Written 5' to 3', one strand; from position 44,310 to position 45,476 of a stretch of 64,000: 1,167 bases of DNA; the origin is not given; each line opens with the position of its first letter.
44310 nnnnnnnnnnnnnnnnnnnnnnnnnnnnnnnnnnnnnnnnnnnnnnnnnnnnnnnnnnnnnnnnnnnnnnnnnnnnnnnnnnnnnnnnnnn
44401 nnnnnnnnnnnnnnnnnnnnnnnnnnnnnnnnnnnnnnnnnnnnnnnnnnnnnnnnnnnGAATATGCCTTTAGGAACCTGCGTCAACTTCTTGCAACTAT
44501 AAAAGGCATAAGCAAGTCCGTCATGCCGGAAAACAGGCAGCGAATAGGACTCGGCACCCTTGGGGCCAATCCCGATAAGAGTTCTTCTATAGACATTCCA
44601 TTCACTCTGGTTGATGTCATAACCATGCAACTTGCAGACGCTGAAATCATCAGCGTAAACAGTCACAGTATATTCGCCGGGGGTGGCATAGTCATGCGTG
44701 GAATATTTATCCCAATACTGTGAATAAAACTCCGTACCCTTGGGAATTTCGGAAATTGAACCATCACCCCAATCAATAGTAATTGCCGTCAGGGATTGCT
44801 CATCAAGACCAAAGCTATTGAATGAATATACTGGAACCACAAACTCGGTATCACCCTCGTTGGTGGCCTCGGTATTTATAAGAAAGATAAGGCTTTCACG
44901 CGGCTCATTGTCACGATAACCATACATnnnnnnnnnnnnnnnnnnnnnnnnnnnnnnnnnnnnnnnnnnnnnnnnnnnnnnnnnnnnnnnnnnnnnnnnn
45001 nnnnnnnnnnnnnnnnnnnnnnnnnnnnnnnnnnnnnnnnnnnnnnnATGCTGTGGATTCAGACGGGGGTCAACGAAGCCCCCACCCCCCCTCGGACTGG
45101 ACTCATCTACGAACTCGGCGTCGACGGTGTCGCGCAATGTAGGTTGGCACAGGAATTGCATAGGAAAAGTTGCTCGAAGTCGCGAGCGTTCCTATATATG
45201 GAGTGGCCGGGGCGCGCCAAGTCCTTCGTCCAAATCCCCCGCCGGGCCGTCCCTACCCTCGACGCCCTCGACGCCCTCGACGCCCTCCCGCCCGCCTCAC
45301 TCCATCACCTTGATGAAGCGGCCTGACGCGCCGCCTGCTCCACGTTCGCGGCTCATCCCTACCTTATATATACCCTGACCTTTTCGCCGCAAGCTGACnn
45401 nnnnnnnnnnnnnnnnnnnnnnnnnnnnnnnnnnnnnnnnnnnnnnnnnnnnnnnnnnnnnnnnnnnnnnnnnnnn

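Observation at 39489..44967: Simple-sequence-repeat tracts in the promoter regions of all three LRR paralogs suggest phase-variable expression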

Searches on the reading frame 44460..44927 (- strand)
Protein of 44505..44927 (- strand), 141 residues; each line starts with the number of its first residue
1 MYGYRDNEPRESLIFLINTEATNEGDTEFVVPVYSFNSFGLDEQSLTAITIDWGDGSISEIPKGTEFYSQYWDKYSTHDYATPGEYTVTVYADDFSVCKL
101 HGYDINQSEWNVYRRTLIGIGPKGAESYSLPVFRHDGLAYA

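Call 27: find_related_loci(query=A1, collection=viral_contigs, flank=10000)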
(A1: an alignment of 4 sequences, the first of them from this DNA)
Query A1 (156 aa) in viral_contigs; peptide patterns used: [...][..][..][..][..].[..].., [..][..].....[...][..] (x = any residue, [..] = any of these).
486 stretches matched a pattern; 41 encode a relative of the query (tblastn E <= 1e-3); 41 distinct loci.
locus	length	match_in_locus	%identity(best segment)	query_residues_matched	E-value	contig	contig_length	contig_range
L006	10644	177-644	96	1-156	2e-103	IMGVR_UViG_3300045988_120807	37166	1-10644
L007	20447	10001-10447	45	10-156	9e-37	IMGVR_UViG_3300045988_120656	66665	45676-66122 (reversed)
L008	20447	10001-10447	45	10-156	9e-37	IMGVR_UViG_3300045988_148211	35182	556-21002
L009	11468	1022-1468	45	10-156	1e-36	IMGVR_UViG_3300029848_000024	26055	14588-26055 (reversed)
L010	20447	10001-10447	45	10-156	1e-36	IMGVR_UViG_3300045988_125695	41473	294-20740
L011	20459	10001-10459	29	15-156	2e-10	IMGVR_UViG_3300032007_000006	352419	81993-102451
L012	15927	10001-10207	36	17-90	5e-6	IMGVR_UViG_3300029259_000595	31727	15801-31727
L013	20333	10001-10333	33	47-156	7e-6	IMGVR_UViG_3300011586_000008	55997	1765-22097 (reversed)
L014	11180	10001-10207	34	17-89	8e-6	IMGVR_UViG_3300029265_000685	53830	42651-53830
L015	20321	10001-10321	29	50-153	1e-5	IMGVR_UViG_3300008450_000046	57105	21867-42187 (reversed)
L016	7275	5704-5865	34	51-106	1e-5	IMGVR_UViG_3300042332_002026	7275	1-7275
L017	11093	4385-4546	34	51-106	1e-5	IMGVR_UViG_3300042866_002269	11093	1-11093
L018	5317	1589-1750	34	51-106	1e-5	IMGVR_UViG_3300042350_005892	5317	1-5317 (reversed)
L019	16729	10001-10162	34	51-106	1e-5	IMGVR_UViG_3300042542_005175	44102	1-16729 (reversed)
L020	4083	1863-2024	34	51-106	1e-5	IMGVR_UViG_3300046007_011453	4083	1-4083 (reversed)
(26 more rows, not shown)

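Call 31: find_related_loci(query=A1, collection=metagenome_contigs, flank=10000)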
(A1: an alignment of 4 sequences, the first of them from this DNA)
Query A1 (156 aa) in metagenome_contigs; peptide patterns used: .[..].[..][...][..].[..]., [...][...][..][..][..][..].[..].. (x = any residue, [..] = any of these).
600 stretches matched a pattern (row limit reached: there are more); 15 encode a relative of the query (tblastn E <= 1e-3); 15 distinct loci.
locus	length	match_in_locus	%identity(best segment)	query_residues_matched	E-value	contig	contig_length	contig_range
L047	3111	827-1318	28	10-156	7e-9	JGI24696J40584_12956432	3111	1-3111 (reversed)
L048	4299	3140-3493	28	4-151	7e-8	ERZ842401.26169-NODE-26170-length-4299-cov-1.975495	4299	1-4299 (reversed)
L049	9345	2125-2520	26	15-148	9e-7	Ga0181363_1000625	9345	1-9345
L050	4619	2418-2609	34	15-90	1e-6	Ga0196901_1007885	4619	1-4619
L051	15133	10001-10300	29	50-148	2e-6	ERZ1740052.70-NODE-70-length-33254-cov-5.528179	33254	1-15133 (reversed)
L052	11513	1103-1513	21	8-148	3e-6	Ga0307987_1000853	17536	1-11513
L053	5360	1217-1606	25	15-146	4e-6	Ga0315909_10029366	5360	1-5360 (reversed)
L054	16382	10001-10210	34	13-90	5e-6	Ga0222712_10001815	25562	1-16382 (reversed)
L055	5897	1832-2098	28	47-141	1e-5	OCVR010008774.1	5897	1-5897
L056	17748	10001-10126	38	51-103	2e-5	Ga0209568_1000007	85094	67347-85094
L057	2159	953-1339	23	15-148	2e-5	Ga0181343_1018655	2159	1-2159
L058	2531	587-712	38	51-103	1e-5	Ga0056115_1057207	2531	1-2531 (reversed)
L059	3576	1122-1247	38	48-94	2e-5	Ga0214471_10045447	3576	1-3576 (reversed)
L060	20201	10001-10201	34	19-89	3e-5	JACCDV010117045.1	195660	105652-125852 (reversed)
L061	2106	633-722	48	51-90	3e-5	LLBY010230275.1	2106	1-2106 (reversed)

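Call 43: find_homologous_proteins(query=window:44505-44927:-, max_evalue=0.00001)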
Query seq(141 aa): 2 candidates shared short words with the query, none scored E <= 0.00001.

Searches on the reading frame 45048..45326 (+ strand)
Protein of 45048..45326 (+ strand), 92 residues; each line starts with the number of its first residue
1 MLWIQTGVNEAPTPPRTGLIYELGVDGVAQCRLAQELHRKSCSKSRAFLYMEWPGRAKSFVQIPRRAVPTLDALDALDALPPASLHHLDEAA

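Call 49: find_encoding_contigs(protein=window:45048-45326:+, flank=7000, max_places=10)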
Protein window:45048-45326:+ (92 aa): 7 contigs read that carry it; 3 places shown.
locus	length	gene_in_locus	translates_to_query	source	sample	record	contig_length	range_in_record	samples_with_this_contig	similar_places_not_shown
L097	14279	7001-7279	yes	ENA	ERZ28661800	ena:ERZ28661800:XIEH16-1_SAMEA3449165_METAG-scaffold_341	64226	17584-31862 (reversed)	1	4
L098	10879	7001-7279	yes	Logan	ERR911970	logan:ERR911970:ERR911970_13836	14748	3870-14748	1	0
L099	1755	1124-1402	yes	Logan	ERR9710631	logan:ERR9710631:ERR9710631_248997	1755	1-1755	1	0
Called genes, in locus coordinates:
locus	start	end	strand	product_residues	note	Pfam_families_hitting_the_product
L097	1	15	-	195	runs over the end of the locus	-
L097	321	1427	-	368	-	-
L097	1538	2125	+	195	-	-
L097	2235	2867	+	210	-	-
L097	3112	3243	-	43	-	-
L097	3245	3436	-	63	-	-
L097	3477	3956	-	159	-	-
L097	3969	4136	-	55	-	-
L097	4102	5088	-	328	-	-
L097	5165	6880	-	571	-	-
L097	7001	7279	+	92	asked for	-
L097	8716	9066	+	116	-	-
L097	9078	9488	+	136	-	-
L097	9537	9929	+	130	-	PF23790:Kyano_Gp96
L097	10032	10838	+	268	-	-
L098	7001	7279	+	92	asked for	-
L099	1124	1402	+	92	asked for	-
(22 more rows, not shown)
